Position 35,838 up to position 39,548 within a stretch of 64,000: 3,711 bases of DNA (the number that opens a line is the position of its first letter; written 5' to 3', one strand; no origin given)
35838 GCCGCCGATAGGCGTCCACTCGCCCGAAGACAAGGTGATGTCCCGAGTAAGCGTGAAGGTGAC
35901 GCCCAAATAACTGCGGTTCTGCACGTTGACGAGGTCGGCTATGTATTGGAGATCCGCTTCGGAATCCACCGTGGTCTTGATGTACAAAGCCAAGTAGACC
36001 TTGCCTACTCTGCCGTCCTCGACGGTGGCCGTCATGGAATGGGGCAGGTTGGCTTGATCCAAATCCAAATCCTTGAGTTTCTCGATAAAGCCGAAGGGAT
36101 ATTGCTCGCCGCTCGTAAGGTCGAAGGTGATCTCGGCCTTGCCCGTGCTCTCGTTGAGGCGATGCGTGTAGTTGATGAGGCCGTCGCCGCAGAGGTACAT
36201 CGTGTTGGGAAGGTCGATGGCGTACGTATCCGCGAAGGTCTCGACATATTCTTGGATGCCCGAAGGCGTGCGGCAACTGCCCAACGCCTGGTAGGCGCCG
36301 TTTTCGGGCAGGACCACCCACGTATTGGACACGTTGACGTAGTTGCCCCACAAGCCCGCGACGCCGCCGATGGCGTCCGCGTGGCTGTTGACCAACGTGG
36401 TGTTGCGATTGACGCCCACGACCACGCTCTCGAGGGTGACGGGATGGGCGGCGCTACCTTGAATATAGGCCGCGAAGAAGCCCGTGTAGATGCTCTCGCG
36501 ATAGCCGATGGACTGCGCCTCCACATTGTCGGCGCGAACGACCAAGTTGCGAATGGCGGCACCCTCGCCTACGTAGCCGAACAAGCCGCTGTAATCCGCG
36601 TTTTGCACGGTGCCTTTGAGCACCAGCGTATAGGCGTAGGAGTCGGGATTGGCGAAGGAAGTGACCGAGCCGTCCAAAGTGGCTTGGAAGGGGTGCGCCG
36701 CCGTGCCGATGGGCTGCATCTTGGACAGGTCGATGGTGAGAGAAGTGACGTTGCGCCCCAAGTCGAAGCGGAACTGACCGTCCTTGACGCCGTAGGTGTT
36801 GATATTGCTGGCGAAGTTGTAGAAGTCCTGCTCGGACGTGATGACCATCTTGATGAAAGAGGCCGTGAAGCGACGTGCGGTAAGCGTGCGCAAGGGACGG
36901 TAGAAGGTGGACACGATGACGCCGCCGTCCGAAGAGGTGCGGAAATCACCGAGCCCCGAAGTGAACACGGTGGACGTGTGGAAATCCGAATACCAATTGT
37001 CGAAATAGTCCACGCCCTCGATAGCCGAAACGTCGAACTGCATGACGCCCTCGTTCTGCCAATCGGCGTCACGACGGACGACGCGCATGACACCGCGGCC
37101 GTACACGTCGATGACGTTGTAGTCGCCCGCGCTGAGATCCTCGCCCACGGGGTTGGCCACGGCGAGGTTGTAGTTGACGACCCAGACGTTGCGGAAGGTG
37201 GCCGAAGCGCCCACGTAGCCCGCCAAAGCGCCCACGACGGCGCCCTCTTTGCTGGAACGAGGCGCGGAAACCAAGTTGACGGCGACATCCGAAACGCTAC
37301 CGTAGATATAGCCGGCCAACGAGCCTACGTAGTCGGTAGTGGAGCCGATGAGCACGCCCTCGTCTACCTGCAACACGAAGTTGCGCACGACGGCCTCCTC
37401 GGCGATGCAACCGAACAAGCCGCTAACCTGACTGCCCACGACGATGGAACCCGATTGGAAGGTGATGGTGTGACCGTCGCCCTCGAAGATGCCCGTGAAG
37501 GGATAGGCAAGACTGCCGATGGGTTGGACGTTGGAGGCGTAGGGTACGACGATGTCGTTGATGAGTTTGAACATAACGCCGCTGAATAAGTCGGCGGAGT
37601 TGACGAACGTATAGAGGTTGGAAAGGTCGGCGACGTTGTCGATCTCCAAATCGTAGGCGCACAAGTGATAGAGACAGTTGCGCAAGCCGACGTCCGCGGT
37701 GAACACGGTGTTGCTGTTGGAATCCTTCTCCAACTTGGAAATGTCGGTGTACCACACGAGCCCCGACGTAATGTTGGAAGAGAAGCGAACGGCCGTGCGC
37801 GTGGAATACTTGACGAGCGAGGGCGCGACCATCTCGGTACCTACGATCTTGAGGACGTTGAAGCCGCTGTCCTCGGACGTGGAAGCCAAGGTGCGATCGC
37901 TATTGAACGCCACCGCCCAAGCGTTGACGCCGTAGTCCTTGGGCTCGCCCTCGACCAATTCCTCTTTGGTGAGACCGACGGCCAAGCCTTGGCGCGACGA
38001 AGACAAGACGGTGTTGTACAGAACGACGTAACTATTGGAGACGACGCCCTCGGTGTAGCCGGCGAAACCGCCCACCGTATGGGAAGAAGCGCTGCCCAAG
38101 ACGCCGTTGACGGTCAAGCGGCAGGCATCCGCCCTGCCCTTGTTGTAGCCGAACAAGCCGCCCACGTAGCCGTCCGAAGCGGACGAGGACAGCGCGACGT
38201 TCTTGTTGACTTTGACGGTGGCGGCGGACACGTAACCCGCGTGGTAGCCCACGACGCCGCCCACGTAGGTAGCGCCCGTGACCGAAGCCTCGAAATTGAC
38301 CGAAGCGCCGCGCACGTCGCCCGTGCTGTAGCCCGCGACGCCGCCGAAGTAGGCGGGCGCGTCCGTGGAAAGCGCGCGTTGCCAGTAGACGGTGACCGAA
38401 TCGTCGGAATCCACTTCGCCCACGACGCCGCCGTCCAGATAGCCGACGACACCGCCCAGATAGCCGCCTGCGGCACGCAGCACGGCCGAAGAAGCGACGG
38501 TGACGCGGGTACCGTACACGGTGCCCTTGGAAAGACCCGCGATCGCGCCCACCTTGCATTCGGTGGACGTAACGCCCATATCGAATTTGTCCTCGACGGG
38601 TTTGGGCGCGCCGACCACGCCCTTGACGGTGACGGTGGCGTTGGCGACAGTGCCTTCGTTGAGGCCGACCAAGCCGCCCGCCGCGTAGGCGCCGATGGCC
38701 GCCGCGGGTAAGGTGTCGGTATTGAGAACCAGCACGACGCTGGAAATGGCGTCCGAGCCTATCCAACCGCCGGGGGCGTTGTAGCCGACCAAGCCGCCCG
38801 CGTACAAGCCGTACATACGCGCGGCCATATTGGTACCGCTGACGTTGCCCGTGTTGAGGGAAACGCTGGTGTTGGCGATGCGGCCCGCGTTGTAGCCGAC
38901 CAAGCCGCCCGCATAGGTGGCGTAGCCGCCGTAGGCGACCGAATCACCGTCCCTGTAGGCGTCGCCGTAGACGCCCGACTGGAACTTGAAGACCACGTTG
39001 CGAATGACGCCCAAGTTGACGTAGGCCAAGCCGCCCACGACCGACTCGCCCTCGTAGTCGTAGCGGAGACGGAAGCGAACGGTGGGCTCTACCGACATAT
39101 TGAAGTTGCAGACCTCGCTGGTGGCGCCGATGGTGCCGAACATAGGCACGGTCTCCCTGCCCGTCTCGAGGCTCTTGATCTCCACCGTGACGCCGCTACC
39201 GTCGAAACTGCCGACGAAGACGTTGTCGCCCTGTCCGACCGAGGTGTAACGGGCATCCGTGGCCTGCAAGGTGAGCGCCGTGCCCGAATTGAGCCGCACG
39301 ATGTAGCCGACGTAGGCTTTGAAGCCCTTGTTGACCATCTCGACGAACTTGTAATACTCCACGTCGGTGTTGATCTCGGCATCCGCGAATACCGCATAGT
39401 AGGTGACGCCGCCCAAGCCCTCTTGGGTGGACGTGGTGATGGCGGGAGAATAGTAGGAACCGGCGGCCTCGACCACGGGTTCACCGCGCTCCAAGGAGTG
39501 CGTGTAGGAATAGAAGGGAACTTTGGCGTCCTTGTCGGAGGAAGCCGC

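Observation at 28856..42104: Giant B: 14 modules with a conserved head, with spacing contracting toward the C-terminus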

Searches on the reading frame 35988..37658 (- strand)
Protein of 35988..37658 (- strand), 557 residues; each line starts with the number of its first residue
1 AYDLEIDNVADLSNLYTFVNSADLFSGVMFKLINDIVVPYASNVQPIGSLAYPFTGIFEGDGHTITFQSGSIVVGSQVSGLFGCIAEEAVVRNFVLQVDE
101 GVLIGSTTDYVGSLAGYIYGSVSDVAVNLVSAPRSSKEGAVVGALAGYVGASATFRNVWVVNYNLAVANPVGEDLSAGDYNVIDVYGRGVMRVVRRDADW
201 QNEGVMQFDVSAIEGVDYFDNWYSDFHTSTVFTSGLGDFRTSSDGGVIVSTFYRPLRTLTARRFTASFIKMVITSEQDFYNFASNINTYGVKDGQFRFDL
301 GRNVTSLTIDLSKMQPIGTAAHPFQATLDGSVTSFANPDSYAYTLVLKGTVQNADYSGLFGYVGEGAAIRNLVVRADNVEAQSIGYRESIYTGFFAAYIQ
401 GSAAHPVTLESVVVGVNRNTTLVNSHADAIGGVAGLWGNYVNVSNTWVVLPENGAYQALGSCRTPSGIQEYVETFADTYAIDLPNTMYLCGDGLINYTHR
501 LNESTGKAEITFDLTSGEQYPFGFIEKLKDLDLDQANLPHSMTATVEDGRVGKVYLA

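Call 26: find_homologous_proteins(query=window:35988-37658:-, max_evalue=0.00001)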
Query window:35988-37658:- (557 aa): 2 proteins with E <= 0.00001 among 8000 candidates.
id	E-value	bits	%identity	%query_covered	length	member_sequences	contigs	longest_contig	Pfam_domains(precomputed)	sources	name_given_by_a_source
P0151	5.9e-110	387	45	89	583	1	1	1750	-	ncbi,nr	ncbi:MAG: hypothetical protein J5755_01310, partial [Clostridia bacterium]|nr:hypothetical protein [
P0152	2.3e-7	48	36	28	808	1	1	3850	PF07581.18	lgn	-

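Call 38: predict_structure(alignment_id=A2)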
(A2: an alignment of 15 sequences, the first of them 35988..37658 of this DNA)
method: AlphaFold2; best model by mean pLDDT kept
length: 557 residues; sequences in the alignment: 15
mean_pLDDT: 87.3   pTM: 0.82
mean pLDDT of the five models: 87.3, 87.1, 86.5, 85.1, 84.1
residues with pLDDT >= 90: 289; 70-90: 232; 50-70: 36; < 50: 0
segments of 3 or more residues with pLDDT < 50: none
pLDDT, mean of each block of 10 residues (from residue 1): 84 87 83 95 92 94 94 91 95 95 91 93 94 88 89 90 76 62 91 86 85 90 89 85 82 89 91 94 92 90 91 94 94 83 93 89 95 91 90 96 93 91 89 93 91 83 88 81 86 81 79 71 74 63 71 79
secondary structure, 60 per line:
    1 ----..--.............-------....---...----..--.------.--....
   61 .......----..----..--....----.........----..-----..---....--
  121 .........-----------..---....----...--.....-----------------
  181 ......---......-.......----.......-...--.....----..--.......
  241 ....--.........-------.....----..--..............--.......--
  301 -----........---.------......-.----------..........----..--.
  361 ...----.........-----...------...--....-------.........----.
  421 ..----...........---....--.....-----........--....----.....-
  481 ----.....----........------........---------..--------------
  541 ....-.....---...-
elements in order: H9-21 E29-32 E36-38 E57-67 E82-85 E90-98 E115-118 E121-129 E146-149 E154-156 E159-163 E181-186 E190-195 H197-203 E208-214 E221-225 E237-244 E247-255 E263-267 H276-289 E292-298 E306-310 E324-329 E342-351 E360-363 E368-376 E382-384 E391-393 E396-399 E407-415 E420-422 E430-437 E441-444 E447-451 E457-464 E467-470 H475-479 E485-489 E494-501 E508-515 E541-544 H546-550 E554-556

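Call 40: fold_search(model_id=the predicted structure, library=pdb)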
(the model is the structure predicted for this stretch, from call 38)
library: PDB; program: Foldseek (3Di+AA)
matches with E <= 10: 1228; with E <= 0.001: 0
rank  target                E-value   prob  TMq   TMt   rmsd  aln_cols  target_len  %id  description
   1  7ley_E                1.4e+00  0.23  0.08  0.18  13.2        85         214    5  Trimeric human Arginase 1 in complex with mAb5 (released 2021-09-01)
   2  8t7f_J                1.6e+00  0.20  0.08  0.18  12.9        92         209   13  Structure of the S1 variant of Fab F1 (released 2023-11-22)
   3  1q72_L                1.6e+00  0.16  0.08  0.18  15.0        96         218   11  Anti-Cocaine Antibody M82G2 Complexed with Cocaine (released 2003-08-26)
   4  1v7n_L                1.7e+00  0.20  0.09  0.18  13.2        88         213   11  Human Thrombopoietin Functional Domain Complexed To Neutralizing Antibody TN1 Fab (released 2004-03-02)
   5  4tvp_E                1.8e+00  0.21  0.08  0.19  12.9        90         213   11  Crystal Structure of the HIV-1 BG505 SOSIP.664 Env Trimer Ectodomain, Comprising Atomic-Level Definition of Pre-Fusion (released 2014-10-08)
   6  8ulf_L                1.8e+00  0.18  0.09  0.19  13.0        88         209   10  Crystal structure of Plasmodium vivax CelTOS in complex with antibody 7g7 (released 2024-09-11)
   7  9rup_b                1.8e+00  0.12  0.09  0.18  14.6       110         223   13  Cryo-EM structure of TCRpub/pMHC dimer (released 2025-08-13)
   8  5wdu_I                1.9e+00  0.16  0.08  0.18  13.2        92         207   11  HIV-1 Env BG505 SOSIP.664 H72C-H564C trimer in complex with bNAbs PGT122 Fab, 35O22 Fab and NIH45-46 scFv (released 2018-04-04)
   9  7l5b_L                1.9e+00  0.09  0.08  0.16  17.6       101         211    9  Crystallographic structure of neutralizing antibody 2-15 in complex with SARS-CoV-2 spike receptor-binding Domain (RBD (released 2021-02-10)
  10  6nb5_M                2.0e+00  0.14  0.08  0.18  14.9        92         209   13  Crystal structure of anti- MERS-CoV human neutralizing LCA60 antibody Fab fragment (released 2019-02-06)
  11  1tet_L                2.0e+00  0.14  0.08  0.17  14.9        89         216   10  CRYSTAL STRUCTURE OF AN ANTICHOLERA TOXIN PEPTIDE COMPLEX AT 2.3 ANGSTROMS (released 1994-01-31)
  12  4ywg_M                2.1e+00  0.25  0.09  0.19  11.1        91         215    6  Crystal structure of 830A in complex with V1V2 (released 2015-07-15)
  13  5kqv_D                2.1e+00  0.15  0.08  0.18  13.1        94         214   11  Insulin receptor ectodomain construct comprising domains L1,CR,L2, FnIII-1 and alphaCT peptide in complex with bovine  (released 2017-07-19)
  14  9p97_L                2.1e+00  0.09  0.07  0.15  15.2        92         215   13  CryoEM structure of the closed integrin alphaEbeta7 bound to fab LF61 (released 2025-09-24)
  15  8wsp_F                2.2e+00  0.18  0.09  0.19  13.0        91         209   11  Crystal structure of SFTSV Gn and antibody SF5 (released 2024-06-12)
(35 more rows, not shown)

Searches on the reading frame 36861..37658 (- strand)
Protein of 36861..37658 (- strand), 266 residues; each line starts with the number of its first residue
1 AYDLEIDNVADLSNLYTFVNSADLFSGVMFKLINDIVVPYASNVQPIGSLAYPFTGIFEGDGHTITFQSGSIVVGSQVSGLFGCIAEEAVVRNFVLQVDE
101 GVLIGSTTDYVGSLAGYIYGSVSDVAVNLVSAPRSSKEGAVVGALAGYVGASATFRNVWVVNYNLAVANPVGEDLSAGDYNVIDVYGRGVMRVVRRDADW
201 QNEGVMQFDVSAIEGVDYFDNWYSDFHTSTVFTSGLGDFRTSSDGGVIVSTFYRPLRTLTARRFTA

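Call 36: find_related_loci(query=window:36861-37658:-, collection=genome_contigs, flank=10000)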
Query window:36861-37658:- (266 aa) in genome_contigs; peptide patterns used: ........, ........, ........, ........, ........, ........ (x = any residue, [..] = any of these).
77 stretches matched a pattern; 5 encode a relative of the query (tblastn E <= 1e-3); 5 distinct loci.
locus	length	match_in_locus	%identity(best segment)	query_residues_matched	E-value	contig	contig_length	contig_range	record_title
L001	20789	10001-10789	69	1-265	4e-116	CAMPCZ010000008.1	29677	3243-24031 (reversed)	MAG: uncultured Clostridia bacterium isolate SRR873610_bin.24_metaWRAP_v1.3_MAG genome assembly, contig: NODE_2303_lengt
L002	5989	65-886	33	2-265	2e-32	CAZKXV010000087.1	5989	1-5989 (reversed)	MAG TPA_asm: uncultured Clostridia bacterium isolate binchicken_co47_179 genome assembly, contig: NODE_10931_length_5989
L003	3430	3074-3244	38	30-97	3e-6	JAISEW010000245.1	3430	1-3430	MAG: Gracilibacteraceae bacterium isolate Gx485_bin213 k119_3716108, whole genome shotgun sequence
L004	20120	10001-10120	45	45-93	4e-5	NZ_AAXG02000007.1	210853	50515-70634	Pseudoflavonifractor capillosus ATCC 29799 B_capillosus-2.0.1_Cont39, whole genome shotgun sequence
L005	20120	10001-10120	45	45-93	4e-5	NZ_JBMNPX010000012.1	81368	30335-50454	MAG: Pseudoflavonifractor sp. isolate SBF912SR2HQ0034 scaffold_1189_c1, whole genome shotgun sequence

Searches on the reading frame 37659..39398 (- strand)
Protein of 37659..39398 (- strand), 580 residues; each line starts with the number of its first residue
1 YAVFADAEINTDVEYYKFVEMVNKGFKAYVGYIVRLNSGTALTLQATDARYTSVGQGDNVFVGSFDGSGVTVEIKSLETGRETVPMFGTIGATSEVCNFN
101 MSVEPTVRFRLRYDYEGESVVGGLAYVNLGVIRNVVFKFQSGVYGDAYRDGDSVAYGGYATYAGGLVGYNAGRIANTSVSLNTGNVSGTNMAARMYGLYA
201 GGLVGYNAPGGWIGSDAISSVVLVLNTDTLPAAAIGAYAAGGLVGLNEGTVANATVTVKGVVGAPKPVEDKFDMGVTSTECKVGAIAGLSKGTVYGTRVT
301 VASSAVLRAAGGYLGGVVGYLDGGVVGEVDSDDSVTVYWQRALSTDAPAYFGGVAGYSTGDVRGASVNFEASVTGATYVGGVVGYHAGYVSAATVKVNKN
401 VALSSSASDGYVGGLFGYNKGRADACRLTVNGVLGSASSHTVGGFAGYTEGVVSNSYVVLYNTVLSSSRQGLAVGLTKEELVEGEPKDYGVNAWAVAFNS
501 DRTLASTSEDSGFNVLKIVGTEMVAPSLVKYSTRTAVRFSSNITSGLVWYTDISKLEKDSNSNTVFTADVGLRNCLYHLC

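Call 34: search_protein_families(library=pfam, proteins=[window:37659-39398:-], max_evalue=1)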
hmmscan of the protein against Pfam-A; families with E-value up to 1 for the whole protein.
window:37659-39398:- (580 aa): 1 family
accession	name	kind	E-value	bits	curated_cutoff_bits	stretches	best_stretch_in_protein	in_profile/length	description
PF07581.17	Glug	-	1.6e-09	37.9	20.5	4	236-258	1-25/28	The GLUG motif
